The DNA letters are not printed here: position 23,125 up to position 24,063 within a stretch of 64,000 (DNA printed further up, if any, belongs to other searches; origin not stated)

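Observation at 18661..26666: SUF Fe-S assembly operon with a different Uma2 (DUF820) nuclease-like gene in each of three consecutive gaps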

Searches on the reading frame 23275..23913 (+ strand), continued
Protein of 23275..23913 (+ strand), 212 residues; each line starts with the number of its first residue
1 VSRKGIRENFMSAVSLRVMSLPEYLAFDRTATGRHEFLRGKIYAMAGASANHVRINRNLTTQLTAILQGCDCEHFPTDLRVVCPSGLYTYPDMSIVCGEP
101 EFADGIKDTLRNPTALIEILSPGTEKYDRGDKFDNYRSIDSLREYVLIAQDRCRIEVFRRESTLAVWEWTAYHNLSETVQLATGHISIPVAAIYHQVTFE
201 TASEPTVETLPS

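Call 74: search_solved_structures(query=A5, max_evalue=0.001, show_alignments=1)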
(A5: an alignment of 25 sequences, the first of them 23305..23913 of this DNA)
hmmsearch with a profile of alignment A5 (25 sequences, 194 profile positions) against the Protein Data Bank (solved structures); distinct sequences matched with E-value up to 0.001: 4.
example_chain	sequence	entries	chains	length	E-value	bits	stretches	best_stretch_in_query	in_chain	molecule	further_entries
9y1l_A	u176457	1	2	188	2.8e-30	108.2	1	1-181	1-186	Putative restriction endonuclease domain-containing protein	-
6okh_A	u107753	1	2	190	2.1e-22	82.5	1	23-183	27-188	Uncharacterized protein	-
3ot2_A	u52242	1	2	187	5.8e-21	77.9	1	1-182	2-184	Uncharacterized protein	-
1wdj_A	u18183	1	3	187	2e-14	56.5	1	30-178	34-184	hypothetical protein TT1808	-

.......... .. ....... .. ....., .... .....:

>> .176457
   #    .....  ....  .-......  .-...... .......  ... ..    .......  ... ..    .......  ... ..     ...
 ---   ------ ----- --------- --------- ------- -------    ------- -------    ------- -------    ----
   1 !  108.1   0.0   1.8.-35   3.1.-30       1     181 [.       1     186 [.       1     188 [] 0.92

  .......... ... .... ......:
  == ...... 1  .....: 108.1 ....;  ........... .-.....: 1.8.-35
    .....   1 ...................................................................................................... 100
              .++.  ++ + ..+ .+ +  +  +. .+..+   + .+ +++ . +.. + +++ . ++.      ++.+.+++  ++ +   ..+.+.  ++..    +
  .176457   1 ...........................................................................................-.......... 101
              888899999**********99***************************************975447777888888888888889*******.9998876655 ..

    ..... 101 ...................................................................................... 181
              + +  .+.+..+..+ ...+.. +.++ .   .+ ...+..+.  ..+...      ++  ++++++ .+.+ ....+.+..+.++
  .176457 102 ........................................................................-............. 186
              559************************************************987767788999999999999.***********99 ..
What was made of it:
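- On Uma2 family (PF05685 / COG4636): The profile of these proteins finds PDB entries 9y1l, 6okh, 3ot2 and 1wdj (call 74). All four solved structures are annotated as uncharacterised (call 74).
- The four solved structures are all annotated as uncharacterised (call 74).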

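Call 78: search_dna_similar(query=window:23305-23913:+, collection=plasmids, mode=protein, max_evalue=1e-10, max_rows=12)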
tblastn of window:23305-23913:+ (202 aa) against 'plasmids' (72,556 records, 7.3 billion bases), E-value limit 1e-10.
Records with a match: 50; places in all: 53; records where one place covers at least 80% of the query: 41.
Best place of each record, by identity: <60% 50.
By first word of the organism name: Nostoc 8; Pseudanabaena 5; Planktothrix 5; Roseomonas 5; Methylomonas 4; Candidatus 3; Stanieria 2; Deinococcus 2; Skermanella 2; Methylobacterium 2; and 12 more.
By predicted mobility (MOB-suite, as given by PLSDB): non-mobilizable 36; conjugative 8; mobilizable 6.
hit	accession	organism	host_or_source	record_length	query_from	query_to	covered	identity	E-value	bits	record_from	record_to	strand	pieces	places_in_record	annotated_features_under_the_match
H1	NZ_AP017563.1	Pseudanabaena sp. ABRG5-3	-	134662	9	190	90%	41.8%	1e-36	141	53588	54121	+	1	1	Uma2 family endonuclease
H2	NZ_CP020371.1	Candidatus Thiodictyon syntrophicum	meromictic lake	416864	13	187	87%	42.6%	1e-37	145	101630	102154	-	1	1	Uma2 family endonuclease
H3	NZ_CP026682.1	Nostoc sp. 'Peltigera membranacea cyanobiont' N6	Lichen thallus,Peltigera membranacea ...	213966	9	192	91%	37.4%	1e-33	133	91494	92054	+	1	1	Uma2 family endonuclease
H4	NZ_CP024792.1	Nostoc flagelliforme CCNUN1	cell culture,desert soil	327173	9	192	91%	37.4%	8e-33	130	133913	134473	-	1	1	Uma2 family endonuclease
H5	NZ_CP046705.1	Nostoc sp. ATCC 53789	-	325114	9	189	90%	38.0%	2e-33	132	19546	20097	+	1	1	Uma2 family endonuclease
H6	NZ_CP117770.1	Nostoc sp. UHCC 0926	whole organism,lichen surface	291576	9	189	90%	38.0%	8e-33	130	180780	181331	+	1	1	Uma2 family endonuclease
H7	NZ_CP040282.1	Nostoc sp. C057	Phaeoceros,pure culture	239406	9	189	90%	38.0%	1e-32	130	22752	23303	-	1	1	Uma2 family endonuclease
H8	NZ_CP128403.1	Candidatus Chlorohelix allophototropha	Single colony of Candidatus Chlorohelix ...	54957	2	195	96%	35.4%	2e-31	127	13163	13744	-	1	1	Uma2 family endonuclease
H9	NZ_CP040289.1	Nostoc sp. C057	Phaeoceros,pure culture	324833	9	189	90%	37.8%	1e-31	127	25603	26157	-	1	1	Uma2 family endonuclease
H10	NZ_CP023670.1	Methylomonas koyamae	-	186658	9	187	89%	37.2%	9e-25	107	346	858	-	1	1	Uma2 family endonuclease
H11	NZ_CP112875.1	Pseudanabaena galeata CCNP1313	-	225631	13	200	93%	35.4%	4e-24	105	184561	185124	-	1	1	Uma2 family endonuclease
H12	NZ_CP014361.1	Methylomonas sp. DH-1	cell culture,waste sludge of a brewery ...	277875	9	187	89%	36.7%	1e-24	107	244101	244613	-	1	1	Uma2 family endonuclease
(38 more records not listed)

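Call 79: search_dna_similar(query=window:23305-23913:+, collection=phages, mode=protein, max_evalue=0.00001, max_rows=10)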
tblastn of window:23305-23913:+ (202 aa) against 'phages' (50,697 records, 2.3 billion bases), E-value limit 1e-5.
No match.

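Call 82: find_encoding_contigs(protein=P0046, flank=5000, max_places=2)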
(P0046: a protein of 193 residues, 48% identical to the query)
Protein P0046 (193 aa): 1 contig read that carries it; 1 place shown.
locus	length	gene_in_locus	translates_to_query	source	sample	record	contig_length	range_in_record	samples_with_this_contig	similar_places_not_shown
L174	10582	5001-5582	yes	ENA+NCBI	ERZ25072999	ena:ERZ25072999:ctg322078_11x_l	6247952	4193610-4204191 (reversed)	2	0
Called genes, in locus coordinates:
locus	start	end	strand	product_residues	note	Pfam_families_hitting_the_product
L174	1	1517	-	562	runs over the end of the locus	PF00083:Sugar_tr, PF07690:MFS_1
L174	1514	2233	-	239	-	PF07161:LppX_LprAFG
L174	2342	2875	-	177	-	PF13671:AAA_33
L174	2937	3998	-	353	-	-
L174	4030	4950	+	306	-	PF00246:Peptidase_M14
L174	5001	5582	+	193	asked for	PF05685:Uma2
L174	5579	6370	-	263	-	PF01135:PCMT, PF01209:Ubie_methyltran, PF02353:CMAS, PF13489:Methyltransf_23, PF13847:Methyltransf_31, PF08241:Methyltransf_11, PF08242:Methyltransf_12, PF13649:Methyltransf_25, +1 more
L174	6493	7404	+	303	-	PF00126:HTH_1, PF03466:LysR_substrate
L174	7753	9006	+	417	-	PF07690:MFS_1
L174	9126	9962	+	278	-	PF01261:AP_endonuc_2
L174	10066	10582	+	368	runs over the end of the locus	PF01408:GFO_IDH_MocA, PF02894:GFO_IDH_MocA_C, PF22725:GFO_IDH_MocA_C3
